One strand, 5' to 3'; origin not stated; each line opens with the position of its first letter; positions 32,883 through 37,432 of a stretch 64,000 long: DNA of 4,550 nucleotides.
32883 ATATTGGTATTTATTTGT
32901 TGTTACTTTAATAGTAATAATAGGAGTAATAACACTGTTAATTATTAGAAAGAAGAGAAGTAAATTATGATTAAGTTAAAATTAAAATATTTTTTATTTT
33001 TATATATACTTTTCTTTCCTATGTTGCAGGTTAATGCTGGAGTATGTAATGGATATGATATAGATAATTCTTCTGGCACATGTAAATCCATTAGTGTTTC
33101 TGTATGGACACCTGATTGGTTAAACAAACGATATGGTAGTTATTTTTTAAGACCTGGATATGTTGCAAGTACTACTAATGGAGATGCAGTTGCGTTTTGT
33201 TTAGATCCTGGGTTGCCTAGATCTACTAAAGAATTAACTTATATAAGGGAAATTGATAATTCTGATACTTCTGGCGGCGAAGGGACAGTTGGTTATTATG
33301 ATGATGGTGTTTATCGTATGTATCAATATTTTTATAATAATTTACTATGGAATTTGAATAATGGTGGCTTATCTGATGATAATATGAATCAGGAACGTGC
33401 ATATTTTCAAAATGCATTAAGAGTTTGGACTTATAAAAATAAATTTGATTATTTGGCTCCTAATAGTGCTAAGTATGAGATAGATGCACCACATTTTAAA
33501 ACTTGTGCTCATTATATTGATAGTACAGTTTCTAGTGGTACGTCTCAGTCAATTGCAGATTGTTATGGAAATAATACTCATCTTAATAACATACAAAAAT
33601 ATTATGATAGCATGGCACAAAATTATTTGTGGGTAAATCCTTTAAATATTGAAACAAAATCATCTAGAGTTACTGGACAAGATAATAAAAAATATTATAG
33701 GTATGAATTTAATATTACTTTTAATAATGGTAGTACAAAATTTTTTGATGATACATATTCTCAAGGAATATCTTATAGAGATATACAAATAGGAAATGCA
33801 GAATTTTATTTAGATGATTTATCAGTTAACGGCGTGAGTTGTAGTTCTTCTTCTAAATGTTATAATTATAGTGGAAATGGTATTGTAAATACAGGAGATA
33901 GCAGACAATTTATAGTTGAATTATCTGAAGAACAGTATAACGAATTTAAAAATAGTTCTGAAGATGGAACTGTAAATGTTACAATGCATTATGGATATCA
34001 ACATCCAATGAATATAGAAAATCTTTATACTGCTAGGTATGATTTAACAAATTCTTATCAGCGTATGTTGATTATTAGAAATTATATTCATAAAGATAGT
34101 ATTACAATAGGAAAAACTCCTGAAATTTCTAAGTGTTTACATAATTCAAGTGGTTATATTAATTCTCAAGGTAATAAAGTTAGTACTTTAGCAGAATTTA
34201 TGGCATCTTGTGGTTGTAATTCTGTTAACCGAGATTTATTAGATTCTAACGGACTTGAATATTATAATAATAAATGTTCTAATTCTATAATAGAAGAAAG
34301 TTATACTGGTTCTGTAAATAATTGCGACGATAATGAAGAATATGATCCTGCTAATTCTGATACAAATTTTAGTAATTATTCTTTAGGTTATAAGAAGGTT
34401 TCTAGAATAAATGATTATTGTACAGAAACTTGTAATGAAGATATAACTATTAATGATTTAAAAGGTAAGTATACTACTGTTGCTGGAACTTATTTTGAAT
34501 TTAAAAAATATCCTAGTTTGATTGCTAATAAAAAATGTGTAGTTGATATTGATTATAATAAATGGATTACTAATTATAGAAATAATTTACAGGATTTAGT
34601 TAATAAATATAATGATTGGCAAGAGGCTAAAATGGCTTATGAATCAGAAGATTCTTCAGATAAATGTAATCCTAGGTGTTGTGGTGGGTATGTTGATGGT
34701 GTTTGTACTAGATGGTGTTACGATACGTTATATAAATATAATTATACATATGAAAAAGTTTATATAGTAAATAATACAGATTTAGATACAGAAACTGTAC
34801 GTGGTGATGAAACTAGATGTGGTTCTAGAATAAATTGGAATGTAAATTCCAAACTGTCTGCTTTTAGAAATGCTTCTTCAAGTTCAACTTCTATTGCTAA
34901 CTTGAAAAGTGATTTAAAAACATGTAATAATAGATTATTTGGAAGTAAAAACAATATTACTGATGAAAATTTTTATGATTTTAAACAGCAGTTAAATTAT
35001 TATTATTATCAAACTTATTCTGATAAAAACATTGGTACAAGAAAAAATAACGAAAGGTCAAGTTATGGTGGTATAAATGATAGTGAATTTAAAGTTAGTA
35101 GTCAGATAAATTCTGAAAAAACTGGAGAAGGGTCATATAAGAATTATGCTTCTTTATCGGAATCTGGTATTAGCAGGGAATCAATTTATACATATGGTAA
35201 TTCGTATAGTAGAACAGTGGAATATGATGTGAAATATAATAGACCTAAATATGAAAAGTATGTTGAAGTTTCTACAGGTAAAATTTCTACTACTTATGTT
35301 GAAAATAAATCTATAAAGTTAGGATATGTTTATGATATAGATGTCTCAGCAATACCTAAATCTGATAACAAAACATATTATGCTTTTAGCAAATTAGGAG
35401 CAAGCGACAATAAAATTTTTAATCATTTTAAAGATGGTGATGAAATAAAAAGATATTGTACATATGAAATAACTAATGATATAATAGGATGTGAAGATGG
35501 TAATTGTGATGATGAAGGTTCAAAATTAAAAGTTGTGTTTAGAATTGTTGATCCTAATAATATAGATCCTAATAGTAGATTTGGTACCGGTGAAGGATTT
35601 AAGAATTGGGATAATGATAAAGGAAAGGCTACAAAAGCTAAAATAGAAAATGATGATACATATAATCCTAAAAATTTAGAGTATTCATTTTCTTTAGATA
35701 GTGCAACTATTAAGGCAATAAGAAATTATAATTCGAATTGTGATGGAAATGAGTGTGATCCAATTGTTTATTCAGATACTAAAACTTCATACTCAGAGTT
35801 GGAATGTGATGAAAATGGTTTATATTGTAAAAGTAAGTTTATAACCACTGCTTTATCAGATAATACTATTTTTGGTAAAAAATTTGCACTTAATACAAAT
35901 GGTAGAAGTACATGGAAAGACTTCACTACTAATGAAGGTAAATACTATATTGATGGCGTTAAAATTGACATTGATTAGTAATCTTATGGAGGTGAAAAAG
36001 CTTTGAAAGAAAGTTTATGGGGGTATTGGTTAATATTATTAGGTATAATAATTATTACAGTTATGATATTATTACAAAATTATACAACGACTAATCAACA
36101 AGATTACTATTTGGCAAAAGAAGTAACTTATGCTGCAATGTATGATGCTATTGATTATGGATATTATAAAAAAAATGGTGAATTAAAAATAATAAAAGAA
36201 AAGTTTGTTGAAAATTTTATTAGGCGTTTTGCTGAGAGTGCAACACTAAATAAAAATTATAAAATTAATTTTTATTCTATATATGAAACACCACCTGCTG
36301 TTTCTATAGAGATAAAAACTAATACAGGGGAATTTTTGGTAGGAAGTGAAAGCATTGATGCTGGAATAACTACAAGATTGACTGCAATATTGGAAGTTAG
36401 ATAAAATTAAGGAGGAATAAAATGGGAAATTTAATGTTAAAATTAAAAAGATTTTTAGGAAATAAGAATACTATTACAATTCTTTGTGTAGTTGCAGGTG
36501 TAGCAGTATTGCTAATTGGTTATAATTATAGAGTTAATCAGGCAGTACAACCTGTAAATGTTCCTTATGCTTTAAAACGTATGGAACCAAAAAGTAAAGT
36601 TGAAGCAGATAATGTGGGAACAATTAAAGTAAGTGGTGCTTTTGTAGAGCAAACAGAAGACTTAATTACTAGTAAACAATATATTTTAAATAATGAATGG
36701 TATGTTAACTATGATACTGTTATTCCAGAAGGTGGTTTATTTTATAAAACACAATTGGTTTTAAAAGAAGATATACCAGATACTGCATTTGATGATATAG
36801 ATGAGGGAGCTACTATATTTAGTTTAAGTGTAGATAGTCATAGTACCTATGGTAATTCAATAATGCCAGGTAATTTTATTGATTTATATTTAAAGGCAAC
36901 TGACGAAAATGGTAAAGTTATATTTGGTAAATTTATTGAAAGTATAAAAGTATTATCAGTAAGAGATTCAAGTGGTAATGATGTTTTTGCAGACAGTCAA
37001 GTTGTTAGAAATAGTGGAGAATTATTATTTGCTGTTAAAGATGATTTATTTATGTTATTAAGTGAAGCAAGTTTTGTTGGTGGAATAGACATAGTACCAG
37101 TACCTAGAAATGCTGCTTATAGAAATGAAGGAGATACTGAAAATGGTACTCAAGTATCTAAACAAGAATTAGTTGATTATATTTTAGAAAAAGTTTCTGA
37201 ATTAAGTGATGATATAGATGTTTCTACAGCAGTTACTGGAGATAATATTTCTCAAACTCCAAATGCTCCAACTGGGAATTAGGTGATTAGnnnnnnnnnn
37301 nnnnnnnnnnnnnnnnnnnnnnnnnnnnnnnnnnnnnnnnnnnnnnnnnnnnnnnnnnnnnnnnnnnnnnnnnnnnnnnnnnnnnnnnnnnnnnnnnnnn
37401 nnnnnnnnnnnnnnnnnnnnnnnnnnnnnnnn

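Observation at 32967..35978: Giant secreted protein with about 30 cysteines in an AT-rich Firmicute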

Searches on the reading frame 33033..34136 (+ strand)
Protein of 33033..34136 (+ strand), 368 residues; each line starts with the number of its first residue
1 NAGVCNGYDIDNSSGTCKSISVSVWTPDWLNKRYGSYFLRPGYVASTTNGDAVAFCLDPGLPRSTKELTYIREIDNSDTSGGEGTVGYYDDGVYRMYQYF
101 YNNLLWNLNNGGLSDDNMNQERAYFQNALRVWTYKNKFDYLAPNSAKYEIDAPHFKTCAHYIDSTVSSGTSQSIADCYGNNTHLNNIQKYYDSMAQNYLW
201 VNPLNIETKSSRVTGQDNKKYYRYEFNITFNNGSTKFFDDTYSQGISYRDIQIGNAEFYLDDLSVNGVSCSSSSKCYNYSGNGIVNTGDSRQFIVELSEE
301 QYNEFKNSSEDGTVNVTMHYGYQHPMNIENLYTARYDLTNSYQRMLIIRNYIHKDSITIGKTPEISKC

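Call 51: search_solved_structures(query=A3, max_evalue=10, show_alignments=3)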
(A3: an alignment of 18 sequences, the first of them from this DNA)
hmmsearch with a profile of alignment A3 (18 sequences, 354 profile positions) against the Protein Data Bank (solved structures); distinct sequences matched with E-value up to 10: 3.
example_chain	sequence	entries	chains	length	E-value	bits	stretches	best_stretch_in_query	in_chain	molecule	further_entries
1uww_A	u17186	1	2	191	0.03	17.2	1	181-236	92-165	ENDOGLUCANASE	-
5b0d_A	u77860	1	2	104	0.73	12.6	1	188-244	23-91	Olivetolic acid cyclase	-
9ukw_A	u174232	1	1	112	0.86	12.4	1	134-215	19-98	A339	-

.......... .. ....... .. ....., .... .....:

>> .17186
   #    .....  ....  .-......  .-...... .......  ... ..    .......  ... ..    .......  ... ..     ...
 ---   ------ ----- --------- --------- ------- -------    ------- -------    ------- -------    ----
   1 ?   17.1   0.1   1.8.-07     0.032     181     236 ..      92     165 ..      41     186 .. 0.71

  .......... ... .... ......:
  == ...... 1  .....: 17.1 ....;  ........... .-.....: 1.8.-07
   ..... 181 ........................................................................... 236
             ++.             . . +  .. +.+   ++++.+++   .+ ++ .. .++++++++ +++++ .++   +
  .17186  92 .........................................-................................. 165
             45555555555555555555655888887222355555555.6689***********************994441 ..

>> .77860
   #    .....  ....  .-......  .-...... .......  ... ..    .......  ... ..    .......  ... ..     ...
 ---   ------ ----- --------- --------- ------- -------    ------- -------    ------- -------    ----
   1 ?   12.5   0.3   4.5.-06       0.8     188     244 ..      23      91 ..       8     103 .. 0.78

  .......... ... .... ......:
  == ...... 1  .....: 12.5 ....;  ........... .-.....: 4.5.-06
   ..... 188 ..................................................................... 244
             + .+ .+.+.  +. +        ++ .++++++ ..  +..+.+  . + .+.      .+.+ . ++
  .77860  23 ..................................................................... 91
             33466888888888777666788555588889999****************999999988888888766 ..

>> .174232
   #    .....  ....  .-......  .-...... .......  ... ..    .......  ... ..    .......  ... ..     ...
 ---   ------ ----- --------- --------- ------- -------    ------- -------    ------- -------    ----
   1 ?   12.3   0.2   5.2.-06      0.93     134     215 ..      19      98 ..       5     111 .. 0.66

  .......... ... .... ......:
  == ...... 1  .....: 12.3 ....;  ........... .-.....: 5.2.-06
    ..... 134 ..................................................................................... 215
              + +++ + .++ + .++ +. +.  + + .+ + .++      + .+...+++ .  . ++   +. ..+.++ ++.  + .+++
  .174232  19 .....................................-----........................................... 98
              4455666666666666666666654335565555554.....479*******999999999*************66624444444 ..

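Call 52: search_protein_families(library=pfam, alignment_id=A3, max_evalue=10)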
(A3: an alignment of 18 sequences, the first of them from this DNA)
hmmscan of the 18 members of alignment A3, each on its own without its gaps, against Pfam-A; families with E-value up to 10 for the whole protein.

A. member 1, seq(368 aa): 0 families

B. families by the number of members that match (of 18 scanned): 17 families
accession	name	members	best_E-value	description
PF17607.7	DUF5503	1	0.0045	Family of unknown function (DUF5503)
PF19038.6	Fuz_longin_3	1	0.0066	Third Longin domain of FUZ, MON1 and HPS1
PF13944.12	Calycin_like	1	0.011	Calycin-like beta-barrel domain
PF16111.11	DUF4829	1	0.02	Domain of unknown function (DUF4829)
PF13500.12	AAA_26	1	0.025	AAA domain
PF25219.1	Znf_Tenuivirus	1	0.033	Zinc finger, Tenuivirus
PF22960.2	UBR1-like_wing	1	0.04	E3 ubiquitin-protein ligase UBR1-like, winged-helix domain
PF03355.19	Pox_TAP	1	0.074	Viral Trans-Activator Protein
PF24278.2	HVO_0513_N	1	0.075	HVO_0513, N-terminal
PF24549.1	DUF7602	1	0.083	Domain of unknown function (DUF7602)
PF12985.13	DUF3869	1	0.085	Domain of unknown function (DUF3869)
PF23513.1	Microp_apicomplexa_9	1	0.13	Apicomplexa microprotein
PF05821.16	NDUF_B8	1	0.13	NADH-ubiquinone oxidoreductase ASHI subunit (CI-ASHI or NDUFB8)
PF07365.17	Toxin_8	1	0.14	Alpha conotoxin precursor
PF11897.13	DUF3417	1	0.15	Protein of unknown function (DUF3417)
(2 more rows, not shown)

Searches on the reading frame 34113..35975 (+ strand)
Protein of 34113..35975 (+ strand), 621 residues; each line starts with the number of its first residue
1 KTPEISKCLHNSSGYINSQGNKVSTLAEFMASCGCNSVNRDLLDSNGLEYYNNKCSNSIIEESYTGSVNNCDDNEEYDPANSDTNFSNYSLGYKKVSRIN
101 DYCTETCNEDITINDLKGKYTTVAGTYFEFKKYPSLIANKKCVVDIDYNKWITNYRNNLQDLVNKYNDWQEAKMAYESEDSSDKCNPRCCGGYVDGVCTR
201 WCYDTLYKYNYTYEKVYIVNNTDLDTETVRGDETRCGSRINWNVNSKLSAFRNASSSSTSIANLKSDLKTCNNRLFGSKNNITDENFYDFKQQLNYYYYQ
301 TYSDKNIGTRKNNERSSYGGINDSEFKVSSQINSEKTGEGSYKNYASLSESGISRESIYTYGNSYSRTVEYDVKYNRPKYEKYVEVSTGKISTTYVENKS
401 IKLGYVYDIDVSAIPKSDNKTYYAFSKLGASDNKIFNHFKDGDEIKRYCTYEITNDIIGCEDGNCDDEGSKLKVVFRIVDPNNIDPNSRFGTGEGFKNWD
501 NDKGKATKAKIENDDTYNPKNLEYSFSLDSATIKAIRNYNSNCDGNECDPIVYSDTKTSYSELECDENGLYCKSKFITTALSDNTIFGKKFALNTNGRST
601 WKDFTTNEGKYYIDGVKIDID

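Call 73: predict_structure(alignment_id=A4)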
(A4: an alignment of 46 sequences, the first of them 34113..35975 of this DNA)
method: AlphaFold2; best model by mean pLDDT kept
length: 621 residues; sequences in the alignment: 46
mean_pLDDT: 86.1   pTM: 0.67
mean pLDDT of the five models: 86.1, 84.2, 82.9, 82.4, 81.2
residues with pLDDT >= 90: 306; 70-90: 254; 50-70: 50; < 50: 11
segments of 3 or more residues with pLDDT < 50: 1-5, 475-478
pLDDT, mean of each block of 10 residues (from residue 1): 56 85 86 79 85 75 94 80 89 95 96 96 90 97 97 94 96 95 82 86 88 96 95 91 95 77 90 86 92 97 89 90 96 95 93 93 96 97 86 92 93 90 97 91 94 79 57 50 69 72 85 74 78 80 72 70 79 85 80 81 88 88 65
secondary structure, 60 per line:
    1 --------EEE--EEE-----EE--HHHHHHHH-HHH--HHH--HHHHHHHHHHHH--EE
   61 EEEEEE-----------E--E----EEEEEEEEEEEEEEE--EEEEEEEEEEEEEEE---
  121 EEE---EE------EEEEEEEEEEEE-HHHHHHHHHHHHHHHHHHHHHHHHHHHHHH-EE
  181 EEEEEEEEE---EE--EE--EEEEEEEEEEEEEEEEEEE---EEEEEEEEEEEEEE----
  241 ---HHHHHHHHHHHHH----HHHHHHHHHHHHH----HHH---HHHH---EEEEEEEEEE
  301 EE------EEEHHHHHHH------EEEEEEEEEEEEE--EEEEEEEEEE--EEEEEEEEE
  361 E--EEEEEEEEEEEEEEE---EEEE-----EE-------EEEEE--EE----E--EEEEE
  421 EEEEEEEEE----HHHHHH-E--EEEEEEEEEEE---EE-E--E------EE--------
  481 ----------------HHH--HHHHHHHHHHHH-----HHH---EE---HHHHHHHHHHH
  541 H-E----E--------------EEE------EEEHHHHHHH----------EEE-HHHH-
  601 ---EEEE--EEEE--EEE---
elements in order: E9-11 E14-16 H26-33 H45-56 E59-66 E86-100 E103-117 E121-123 E135-146 H148-177 E179-189 E201-219 E223-236 H244-256 H261-273 H284-287 E291-302 E309-311 H312-318 E325-337 E340-349 E352-361 E364-378 E382-385 E400-404 E416-429 H434-439 E444-454 H502-513 H530-541 E563-565 E572-574 H575-581 E592-594 H596-599 E604-607 E610-613 E616-618

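Call 89: fold_search(model_id=the predicted structure, library=viral)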
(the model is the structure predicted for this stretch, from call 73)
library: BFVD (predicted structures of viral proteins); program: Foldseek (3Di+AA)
matches with E <= 10: 385; with E <= 0.001: 0
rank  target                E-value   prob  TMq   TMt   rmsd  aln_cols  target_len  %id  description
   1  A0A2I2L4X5            3.9e-03  0.13  0.08  0.07  39.9       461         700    9  MAC/Perforin domain-containing protein [Orpheovirus IHUMI-LCC2]
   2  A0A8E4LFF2            2.2e-02  0.10  0.08  0.09  37.8       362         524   10  Envelope glycoprotein Q1 [Human betaherpesvirus 6A]
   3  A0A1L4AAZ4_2          5.1e-02  0.03  0.06  0.04  38.4       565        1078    8  Glycoprotein [Wuhan Millipede Virus 2]
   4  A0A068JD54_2          5.7e-02  0.03  0.06  0.04  40.0       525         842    7  Envelopment polyprotein [Orthonairovirus haemorrhagiae]
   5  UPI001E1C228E         1.4e-01  0.02  0.06  0.06  41.0       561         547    7  (no name look-up for this kind of identifier)
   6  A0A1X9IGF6            1.6e-01  0.03  0.05  0.09  20.4       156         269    9  (no name in the UniProt tables at hand)
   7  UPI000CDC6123         2.4e-01  0.06  0.09  0.09  37.7       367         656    9  (no name look-up for this kind of identifier)
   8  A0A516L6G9            3.5e-01  0.04  0.06  0.12  33.1       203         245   10  (no name in the UniProt tables at hand)
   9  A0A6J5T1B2            3.6e-01  0.04  0.05  0.04  34.3       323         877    7  Uncharacterized protein [uncultured Caudovirales phage]
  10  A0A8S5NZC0            3.8e-01  0.03  0.05  0.09  30.6       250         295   10  Pvc1, Pvc9, Pvc11, Pvc12, Pvc4, Photorhabdus asymbiotica, PVC, contractile.5A (Fragment) [Ackermannviridae sp. ctClB2]
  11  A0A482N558            4.2e-01  0.03  0.06  0.13  24.2       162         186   14  Uncharacterized protein [Escherichia phage vB_EcoS_MM01]
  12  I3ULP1                4.7e-01  0.02  0.05  0.09  19.9       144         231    8  (no name in the UniProt tables at hand)
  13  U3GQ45                5.2e-01  0.02  0.04  0.07  27.7       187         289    9  Ig-like domain-containing protein [Suid betaherpesvirus 2]
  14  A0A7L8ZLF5            5.5e-01  0.11  0.06  0.23  17.6        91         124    8  Uncharacterized protein [Erwinia phage pEa_SNUABM_12]
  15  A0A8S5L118            7.1e-01  0.04  0.07  0.11  41.0       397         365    6  Maturation protein [ssRNA phage SRR6960551_6]
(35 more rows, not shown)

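Call 90: search_dna_similar(query=window:34113-35975:+, collection=plasmids, mode=protein, max_evalue=0.001, max_rows=15)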
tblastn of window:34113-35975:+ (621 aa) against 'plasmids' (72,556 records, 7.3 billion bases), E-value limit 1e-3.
No match.

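Call 91: search_dna_similar(query=window:34113-35975:+, collection=phages, mode=protein, max_evalue=0.001, max_rows=15)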
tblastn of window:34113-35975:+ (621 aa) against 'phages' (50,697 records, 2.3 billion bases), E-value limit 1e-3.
No match.

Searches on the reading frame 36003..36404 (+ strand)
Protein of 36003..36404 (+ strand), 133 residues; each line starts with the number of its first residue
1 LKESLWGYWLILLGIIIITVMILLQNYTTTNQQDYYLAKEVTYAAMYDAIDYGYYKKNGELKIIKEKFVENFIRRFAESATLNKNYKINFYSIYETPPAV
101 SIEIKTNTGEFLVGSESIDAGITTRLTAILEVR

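Call 4: search_protein_families(library=pfam, proteins=[window:36003-36404:+], max_evalue=0.1)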
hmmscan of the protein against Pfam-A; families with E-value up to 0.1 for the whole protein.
window:36003-36404:+ (133 aa): 3 families
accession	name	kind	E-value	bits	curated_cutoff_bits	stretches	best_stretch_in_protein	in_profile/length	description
PF17424.7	DUF5411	-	6.3e-56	188.5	30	1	1-132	1-132/134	Family of unknown function (DUF5411)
PF25778.1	DUF7948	-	0.0074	16.8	27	1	24-62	88-126/214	Domain of unknown function (DUF7948)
PF25630.1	Phycodna_minor_capsid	-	0.077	13.7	27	1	13-64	7-57/96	Phycodnaviridae minor capsid protein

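Call 5: search_protein_families(library=ncbifam, proteins=[window:36003-36404:+], max_evalue=0.1)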
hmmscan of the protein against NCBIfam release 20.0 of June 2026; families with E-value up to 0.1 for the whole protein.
window:36003-36404:+ (133 aa): 2 families
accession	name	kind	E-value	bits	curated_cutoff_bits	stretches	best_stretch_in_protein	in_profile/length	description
NF050079.1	pilus_FilC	exception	0.051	12.9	630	1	24-58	96-129/384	putative pilus system protein FilC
NF033218.1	anchor_AmaP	equivalog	0.055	13.2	55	0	56-106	82-130/166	alkaline shock response membrane anchor protein AmaP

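Call 28: search_protein_families(library=phrogs, proteins=[window:36003-36404:+], max_evalue=0.1)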
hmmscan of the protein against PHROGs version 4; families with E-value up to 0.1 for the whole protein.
window:36003-36404:+ (133 aa): 1 family
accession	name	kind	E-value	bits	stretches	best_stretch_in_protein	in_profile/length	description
phrog_18426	-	unknown function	0.096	14.3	0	7-88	5-83/92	-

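Call 98: search_solved_structures(query=A8, max_evalue=10, show_alignments=2)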
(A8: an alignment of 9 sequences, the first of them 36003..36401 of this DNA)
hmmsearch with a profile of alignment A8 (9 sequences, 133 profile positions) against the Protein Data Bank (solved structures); distinct sequences matched with E-value up to 10: 0.

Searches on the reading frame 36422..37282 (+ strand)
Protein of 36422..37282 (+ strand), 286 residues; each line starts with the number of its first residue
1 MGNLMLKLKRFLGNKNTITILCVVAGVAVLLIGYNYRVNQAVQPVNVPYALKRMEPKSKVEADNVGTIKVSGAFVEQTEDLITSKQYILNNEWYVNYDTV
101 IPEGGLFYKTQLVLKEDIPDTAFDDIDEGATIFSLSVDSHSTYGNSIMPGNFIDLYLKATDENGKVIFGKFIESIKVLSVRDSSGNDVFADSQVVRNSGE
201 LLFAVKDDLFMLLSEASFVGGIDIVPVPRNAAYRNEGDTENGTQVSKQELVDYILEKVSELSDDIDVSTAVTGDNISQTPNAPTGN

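Call 4: search_protein_families(library=pfam, proteins=[window:36422-37282:+], max_evalue=0.1)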
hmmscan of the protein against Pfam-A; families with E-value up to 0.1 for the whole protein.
window:36422-37282:+ (286 aa): 1 family
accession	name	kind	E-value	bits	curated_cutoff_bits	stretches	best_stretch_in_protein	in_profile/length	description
PF16976.10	RcpC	-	3.6e-05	24.1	28.8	1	126-221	7-108/114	Flp pilus assembly protein RcpC/CpaB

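Call 5: search_protein_families(library=ncbifam, proteins=[window:36422-37282:+], max_evalue=0.1)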
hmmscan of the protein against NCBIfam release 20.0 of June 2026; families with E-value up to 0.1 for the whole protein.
window:36422-37282:+ (286 aa): 1 family
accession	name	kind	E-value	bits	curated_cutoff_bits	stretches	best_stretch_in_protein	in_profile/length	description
TIGR03177.1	pilus_cpaB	equivalog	5.3e-05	22.6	71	1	133-233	118-219/262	Flp pilus assembly protein CpaB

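Call 114: search_solved_structures(query=window:36422-37279:+, max_evalue=1)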
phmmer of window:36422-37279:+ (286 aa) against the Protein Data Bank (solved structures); distinct sequences matched with E-value up to 1: 0.
